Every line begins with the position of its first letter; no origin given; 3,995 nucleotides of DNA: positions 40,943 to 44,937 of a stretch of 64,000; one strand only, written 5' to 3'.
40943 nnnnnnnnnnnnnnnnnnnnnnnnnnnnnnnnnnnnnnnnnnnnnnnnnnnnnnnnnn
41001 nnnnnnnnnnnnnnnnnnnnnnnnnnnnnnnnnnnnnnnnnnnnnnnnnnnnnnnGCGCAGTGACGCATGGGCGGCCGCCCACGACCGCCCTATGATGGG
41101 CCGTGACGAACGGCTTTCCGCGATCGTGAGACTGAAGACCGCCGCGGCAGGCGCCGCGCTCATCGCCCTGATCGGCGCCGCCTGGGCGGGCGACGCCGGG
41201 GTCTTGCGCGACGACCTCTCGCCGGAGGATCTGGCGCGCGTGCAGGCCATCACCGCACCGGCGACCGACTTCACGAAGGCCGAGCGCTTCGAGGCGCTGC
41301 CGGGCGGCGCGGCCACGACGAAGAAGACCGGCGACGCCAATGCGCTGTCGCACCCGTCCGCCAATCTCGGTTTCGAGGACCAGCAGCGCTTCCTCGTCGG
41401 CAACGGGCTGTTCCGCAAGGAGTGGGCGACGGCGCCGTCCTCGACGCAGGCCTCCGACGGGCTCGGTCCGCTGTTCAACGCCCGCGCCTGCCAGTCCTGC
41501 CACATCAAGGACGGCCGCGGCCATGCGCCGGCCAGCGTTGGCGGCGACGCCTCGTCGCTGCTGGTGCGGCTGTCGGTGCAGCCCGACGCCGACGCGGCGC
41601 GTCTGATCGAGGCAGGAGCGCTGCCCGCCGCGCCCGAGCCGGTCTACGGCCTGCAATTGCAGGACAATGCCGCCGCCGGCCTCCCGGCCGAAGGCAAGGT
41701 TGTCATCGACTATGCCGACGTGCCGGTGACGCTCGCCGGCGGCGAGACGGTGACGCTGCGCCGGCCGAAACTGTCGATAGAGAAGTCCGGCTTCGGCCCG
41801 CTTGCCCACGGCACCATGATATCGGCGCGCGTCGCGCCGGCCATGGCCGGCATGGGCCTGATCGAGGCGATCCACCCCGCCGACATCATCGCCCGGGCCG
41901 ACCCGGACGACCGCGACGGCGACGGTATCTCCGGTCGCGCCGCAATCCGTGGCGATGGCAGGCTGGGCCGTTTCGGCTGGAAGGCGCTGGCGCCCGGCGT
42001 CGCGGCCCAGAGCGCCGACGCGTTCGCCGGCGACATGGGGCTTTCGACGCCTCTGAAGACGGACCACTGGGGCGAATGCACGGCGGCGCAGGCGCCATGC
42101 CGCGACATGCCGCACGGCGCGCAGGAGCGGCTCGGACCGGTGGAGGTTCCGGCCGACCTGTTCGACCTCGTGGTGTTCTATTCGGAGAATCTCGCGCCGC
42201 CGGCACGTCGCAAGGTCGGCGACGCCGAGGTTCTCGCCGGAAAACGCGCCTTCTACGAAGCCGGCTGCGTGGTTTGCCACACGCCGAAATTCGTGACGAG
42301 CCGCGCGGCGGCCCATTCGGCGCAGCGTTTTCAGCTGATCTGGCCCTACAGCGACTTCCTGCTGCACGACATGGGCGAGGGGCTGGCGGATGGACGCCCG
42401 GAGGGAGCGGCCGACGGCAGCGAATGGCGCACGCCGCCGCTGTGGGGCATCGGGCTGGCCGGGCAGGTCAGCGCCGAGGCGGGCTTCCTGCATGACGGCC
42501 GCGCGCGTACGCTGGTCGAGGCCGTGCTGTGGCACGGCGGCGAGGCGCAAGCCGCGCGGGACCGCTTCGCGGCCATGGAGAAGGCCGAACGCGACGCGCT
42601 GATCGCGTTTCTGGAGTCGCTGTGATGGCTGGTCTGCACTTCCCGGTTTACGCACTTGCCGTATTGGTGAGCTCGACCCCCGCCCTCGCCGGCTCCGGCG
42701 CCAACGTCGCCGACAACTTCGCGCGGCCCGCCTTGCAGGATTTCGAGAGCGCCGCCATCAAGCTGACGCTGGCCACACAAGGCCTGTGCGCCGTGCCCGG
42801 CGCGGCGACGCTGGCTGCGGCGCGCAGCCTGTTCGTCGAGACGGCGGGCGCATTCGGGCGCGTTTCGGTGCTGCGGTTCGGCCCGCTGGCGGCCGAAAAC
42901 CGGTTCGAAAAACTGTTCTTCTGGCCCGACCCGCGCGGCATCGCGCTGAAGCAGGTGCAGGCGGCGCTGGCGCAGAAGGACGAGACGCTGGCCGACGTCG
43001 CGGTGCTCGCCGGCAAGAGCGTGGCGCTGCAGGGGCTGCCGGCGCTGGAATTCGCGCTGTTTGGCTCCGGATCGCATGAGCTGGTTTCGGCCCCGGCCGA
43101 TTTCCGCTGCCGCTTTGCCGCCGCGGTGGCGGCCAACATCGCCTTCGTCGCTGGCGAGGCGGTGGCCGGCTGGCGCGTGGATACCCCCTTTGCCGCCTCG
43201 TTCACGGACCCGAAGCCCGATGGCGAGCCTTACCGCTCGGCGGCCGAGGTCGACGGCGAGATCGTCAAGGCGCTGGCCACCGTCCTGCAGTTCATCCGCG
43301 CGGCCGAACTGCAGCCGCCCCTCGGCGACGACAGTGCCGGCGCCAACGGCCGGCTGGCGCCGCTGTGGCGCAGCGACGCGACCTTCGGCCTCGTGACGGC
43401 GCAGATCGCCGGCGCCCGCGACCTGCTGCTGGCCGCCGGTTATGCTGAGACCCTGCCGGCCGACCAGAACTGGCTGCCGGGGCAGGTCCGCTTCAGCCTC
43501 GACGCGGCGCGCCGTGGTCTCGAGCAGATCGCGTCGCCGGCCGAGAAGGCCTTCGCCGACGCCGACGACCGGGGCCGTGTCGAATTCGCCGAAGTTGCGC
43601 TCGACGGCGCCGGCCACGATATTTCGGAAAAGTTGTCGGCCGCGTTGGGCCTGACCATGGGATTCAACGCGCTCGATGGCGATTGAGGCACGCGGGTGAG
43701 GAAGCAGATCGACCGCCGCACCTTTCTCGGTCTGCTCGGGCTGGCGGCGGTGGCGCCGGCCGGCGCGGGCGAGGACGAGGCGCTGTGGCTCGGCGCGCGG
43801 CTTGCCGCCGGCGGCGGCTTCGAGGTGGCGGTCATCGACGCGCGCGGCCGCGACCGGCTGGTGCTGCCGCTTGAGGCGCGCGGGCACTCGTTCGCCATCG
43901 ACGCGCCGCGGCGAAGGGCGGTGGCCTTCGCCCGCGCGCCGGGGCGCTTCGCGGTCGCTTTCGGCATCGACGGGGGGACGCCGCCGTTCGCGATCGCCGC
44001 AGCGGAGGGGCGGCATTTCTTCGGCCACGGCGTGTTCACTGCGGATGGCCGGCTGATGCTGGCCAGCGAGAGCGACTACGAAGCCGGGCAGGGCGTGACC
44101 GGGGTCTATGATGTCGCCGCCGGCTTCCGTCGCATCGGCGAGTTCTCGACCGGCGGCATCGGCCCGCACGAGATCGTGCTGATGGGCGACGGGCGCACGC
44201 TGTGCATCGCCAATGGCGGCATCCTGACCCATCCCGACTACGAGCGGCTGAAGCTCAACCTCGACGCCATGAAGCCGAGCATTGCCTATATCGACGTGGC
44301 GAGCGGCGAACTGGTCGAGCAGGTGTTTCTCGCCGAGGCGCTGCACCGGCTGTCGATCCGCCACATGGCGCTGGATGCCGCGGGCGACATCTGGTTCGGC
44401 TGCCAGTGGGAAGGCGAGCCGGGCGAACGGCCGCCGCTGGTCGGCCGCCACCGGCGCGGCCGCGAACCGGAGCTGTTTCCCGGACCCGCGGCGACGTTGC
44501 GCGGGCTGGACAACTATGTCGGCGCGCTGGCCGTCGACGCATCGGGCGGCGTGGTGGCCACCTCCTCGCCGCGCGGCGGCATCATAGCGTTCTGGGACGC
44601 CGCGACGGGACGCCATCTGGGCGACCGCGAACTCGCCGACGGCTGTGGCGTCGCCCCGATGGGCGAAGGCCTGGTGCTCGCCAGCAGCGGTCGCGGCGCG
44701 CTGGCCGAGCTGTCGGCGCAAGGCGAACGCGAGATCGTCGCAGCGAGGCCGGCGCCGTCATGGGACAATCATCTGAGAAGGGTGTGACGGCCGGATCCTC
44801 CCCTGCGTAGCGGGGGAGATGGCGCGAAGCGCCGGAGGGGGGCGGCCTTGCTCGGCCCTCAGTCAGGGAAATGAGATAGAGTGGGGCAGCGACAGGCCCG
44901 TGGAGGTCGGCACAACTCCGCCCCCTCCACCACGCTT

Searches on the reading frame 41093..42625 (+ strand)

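Call 6: search_protein_families(library=pfam, proteins=[window:41093-42625:+], max_evalue=0.001)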
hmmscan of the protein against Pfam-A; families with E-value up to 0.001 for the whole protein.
window:41093-42625:+ (510 aa): 3 families
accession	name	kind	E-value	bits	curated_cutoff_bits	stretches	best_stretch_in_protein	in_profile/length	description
PF06537.16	DHOR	-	6.3e-93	312.3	22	1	71-510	8-499/499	Di-haem oxidoreductase, putative peroxidase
PF00034.26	Cytochrom_C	-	1.3e-07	33.2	21.3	0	382-510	3-89/90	Cytochrome c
PF13442.11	Cytochrome_CBB3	-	0.00064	20.4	27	0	128-152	10-30/68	Cytochrome C oxidase, cbb3-type, subunit III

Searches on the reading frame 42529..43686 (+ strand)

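Call 6: search_protein_families(library=pfam, proteins=[window:42529-43686:+], max_evalue=0.001)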
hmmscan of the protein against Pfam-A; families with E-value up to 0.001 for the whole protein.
window:42529-43686:+ (385 aa): 1 family
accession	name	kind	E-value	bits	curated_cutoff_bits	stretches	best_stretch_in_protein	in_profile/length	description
PF09375.15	Peptidase_M75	-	1.6e-33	116.9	23.5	1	65-352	1-275/288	Imelysin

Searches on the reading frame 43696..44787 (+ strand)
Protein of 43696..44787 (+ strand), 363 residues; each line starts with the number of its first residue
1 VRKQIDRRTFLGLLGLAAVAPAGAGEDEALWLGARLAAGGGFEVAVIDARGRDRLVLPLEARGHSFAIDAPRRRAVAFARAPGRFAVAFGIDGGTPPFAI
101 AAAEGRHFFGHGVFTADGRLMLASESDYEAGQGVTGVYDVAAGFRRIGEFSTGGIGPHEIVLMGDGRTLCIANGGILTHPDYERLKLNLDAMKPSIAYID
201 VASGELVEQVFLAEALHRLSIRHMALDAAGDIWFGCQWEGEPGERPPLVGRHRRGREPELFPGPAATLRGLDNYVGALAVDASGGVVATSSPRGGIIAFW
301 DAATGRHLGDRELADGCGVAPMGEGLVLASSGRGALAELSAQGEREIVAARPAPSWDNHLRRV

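Call 6: search_protein_families(library=pfam, proteins=[window:43696-44787:+], max_evalue=0.001)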
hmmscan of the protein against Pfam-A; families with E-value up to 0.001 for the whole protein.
window:43696-44787:+ (363 aa): 1 family
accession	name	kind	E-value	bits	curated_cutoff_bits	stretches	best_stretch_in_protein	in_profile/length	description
PF07433.17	DUF1513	-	1.1e-111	373.2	27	1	58-362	2-303/304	Protein of unknown function (DUF1513)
